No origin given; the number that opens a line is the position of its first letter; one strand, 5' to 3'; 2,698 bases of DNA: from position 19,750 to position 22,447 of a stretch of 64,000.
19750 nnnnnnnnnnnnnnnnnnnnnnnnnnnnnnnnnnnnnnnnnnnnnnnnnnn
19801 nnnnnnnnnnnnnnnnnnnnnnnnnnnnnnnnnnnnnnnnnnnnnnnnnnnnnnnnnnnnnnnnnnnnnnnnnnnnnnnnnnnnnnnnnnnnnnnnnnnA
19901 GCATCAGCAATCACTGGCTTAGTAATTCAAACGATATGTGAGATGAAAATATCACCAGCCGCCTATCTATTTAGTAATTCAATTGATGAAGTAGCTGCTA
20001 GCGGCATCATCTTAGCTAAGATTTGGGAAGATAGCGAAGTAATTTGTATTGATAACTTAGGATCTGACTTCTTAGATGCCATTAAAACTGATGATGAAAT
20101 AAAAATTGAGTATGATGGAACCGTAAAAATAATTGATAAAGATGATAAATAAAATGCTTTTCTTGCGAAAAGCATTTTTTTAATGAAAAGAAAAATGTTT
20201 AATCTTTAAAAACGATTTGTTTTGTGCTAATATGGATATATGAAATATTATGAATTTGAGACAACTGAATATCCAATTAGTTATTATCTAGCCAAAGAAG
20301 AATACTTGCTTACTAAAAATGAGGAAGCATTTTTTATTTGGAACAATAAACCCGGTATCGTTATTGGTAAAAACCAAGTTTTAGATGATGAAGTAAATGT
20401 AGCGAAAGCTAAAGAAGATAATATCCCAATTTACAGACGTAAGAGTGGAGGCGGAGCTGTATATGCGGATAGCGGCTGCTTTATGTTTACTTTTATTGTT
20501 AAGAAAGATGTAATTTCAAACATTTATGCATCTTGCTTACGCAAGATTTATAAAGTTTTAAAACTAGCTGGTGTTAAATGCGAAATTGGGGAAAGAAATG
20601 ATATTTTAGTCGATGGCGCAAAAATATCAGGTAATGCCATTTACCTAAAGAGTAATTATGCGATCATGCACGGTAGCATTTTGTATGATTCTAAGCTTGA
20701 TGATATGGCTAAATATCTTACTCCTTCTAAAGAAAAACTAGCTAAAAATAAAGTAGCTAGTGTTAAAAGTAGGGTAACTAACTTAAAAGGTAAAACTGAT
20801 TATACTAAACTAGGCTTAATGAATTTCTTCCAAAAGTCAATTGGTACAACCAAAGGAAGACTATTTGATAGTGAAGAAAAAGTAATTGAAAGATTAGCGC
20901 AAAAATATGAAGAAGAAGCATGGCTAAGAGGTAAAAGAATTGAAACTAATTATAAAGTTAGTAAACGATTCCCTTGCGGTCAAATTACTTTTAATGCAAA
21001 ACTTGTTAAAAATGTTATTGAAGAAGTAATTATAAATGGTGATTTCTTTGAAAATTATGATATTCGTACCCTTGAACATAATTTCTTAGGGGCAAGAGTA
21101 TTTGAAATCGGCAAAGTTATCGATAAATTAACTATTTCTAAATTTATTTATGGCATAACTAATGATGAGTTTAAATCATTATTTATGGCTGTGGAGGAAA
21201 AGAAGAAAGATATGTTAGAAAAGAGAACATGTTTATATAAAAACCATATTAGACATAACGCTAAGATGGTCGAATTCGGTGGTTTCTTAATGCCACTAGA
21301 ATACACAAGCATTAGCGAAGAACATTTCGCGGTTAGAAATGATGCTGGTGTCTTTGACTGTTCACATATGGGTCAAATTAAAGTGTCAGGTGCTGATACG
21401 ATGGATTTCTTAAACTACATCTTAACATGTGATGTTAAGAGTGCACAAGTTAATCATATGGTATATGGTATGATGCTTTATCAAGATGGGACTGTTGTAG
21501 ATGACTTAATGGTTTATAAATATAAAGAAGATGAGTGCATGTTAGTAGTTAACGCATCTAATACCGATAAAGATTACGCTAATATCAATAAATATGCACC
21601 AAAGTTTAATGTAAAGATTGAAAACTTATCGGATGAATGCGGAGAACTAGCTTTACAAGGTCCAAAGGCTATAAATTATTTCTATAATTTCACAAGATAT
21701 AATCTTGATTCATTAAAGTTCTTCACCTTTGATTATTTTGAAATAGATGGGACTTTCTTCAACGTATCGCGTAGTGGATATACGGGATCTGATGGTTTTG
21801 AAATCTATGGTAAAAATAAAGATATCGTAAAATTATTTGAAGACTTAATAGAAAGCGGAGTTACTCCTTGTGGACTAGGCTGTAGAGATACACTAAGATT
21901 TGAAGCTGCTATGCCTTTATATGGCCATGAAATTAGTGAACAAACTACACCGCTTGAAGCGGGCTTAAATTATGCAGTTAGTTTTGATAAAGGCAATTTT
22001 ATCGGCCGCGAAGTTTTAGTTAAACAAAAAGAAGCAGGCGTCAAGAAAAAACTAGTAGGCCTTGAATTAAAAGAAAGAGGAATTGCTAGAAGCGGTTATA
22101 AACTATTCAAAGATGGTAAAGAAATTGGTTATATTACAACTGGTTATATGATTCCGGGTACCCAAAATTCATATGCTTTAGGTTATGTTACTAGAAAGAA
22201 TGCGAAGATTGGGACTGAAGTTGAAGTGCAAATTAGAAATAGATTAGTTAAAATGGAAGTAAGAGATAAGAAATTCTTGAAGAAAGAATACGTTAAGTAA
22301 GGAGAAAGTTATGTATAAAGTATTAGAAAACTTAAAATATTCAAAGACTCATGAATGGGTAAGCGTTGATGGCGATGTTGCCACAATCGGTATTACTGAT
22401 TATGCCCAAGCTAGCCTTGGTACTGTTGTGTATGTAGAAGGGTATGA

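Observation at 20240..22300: In-frame LplA-GcvT fusion heading the glycine-cleavage operon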

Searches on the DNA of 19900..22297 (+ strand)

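Call 36: search_rna_families(sources=[L002, L003, L005, L007, L009, L013, L014, L016], threshold=gathering)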
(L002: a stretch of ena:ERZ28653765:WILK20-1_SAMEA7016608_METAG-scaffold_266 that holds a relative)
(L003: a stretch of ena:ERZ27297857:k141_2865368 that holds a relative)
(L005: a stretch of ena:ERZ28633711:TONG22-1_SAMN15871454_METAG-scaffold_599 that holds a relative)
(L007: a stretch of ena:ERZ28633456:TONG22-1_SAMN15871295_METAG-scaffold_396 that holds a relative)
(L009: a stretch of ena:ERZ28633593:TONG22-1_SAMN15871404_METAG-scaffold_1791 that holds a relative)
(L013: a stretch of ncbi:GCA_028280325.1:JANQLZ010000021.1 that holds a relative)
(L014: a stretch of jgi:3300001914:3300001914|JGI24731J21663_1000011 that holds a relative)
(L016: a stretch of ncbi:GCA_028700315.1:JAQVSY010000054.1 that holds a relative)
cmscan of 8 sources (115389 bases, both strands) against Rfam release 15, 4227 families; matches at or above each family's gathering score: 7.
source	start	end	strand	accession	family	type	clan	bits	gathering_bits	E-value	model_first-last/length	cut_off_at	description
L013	1732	1996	+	RF01854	Bacteria_large_SRP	Gene;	CL00003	200.9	60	1.4e-33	1-256/256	no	Bacterial large signal recognition particle RNA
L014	2164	2371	+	RF00230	T-box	Cis-reg; leader;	-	111.5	93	1.5e-23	1-219/219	no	T-box leader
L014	5440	5550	+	RF00504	Glycine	Cis-reg; riboswitch;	CL00125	69.8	32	3.1e-12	1-94/94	no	Glycine riboswitch aptamer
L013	1627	1713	+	RF00005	tRNA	Gene; tRNA;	CL00001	54.6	29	9.9e-09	1-71/71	no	tRNA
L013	4175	4277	+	RF00504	Glycine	Cis-reg; riboswitch;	CL00125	51.2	32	2.5e-07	1-94/94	no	Glycine riboswitch aptamer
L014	5554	5630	+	RF00504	Glycine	Cis-reg; riboswitch;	CL00125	48.3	32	1.5e-06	9-86/94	no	Glycine riboswitch aptamer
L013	4280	4377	+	RF00504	Glycine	Cis-reg; riboswitch;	CL00125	43.2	32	3.2e-05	8-87/94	no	Glycine riboswitch aptamer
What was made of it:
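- On Glycine-riboswitch-controlled gcv operon (Rfam RF00504): Present in tandem in L013 and L014 (call 36).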

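Call 51: search_rna_families(source=window, start=19900, end=20500, threshold=evalue, max_evalue=10)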
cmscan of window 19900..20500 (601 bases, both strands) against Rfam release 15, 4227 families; matches with E-value up to 10: 12.
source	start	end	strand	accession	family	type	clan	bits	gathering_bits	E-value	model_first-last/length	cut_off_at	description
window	20123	20178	+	RF02844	RefA9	Gene; antisense;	-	27.3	49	0.051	1-64/64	no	Enterococcus sRNA A9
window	20145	20207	-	RF02064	STnc370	Gene; sRNA;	-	26.5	54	0.28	1-71/71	no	Enterobacterial sRNA STnc370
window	20136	20191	+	RF02362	Yfr10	Gene; sRNA;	-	23.3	43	0.46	1-78/78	no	Cyanobacterial functional RNA 10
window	20137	20206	+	RF01603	snoR29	Gene; snRNA; snoRNA; CD-box;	-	20.3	50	4.8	1-84/84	no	small nucleolar RNA snoR29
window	20448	20486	+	RF03772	mir-4867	Gene; miRNA;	-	19.4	93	0.38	1-73/73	no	mir-4867 microRNA precursor family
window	20004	20123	+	RF02447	SpR19_sRNA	Gene; sRNA;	-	16.1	79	3.7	1-123/123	no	Streptococcus sRNA SpR19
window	20089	20138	+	RF01141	sR18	Gene; snRNA; snoRNA; CD-box;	-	14.6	45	1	1-56/56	no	Small nucleolar RNA sR18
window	19911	19960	-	RF00211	SNORD35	Gene; snRNA; snoRNA; CD-box;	CL00056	14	36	4.8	1-88/88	no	Small nucleolar RNA SNORD35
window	20056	20167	+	RF02504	Atu_L1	Gene; sRNA;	-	12.2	60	3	1-174/174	no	Rhizobiales sRNA Atu_L1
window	20152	20221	-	RF00125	IS128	Gene; sRNA;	-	11.9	80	9.2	122-198/209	no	IS128 RNA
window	20147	20178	+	RF01766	cspA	Cis-reg; thermoregulator;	-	11.1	78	2.1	394-425/428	no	cspA thermoregulator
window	20125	20175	+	RF00023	tmRNA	Gene;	CL00001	10.5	47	0.042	83-140/374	no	transfer-messenger RNA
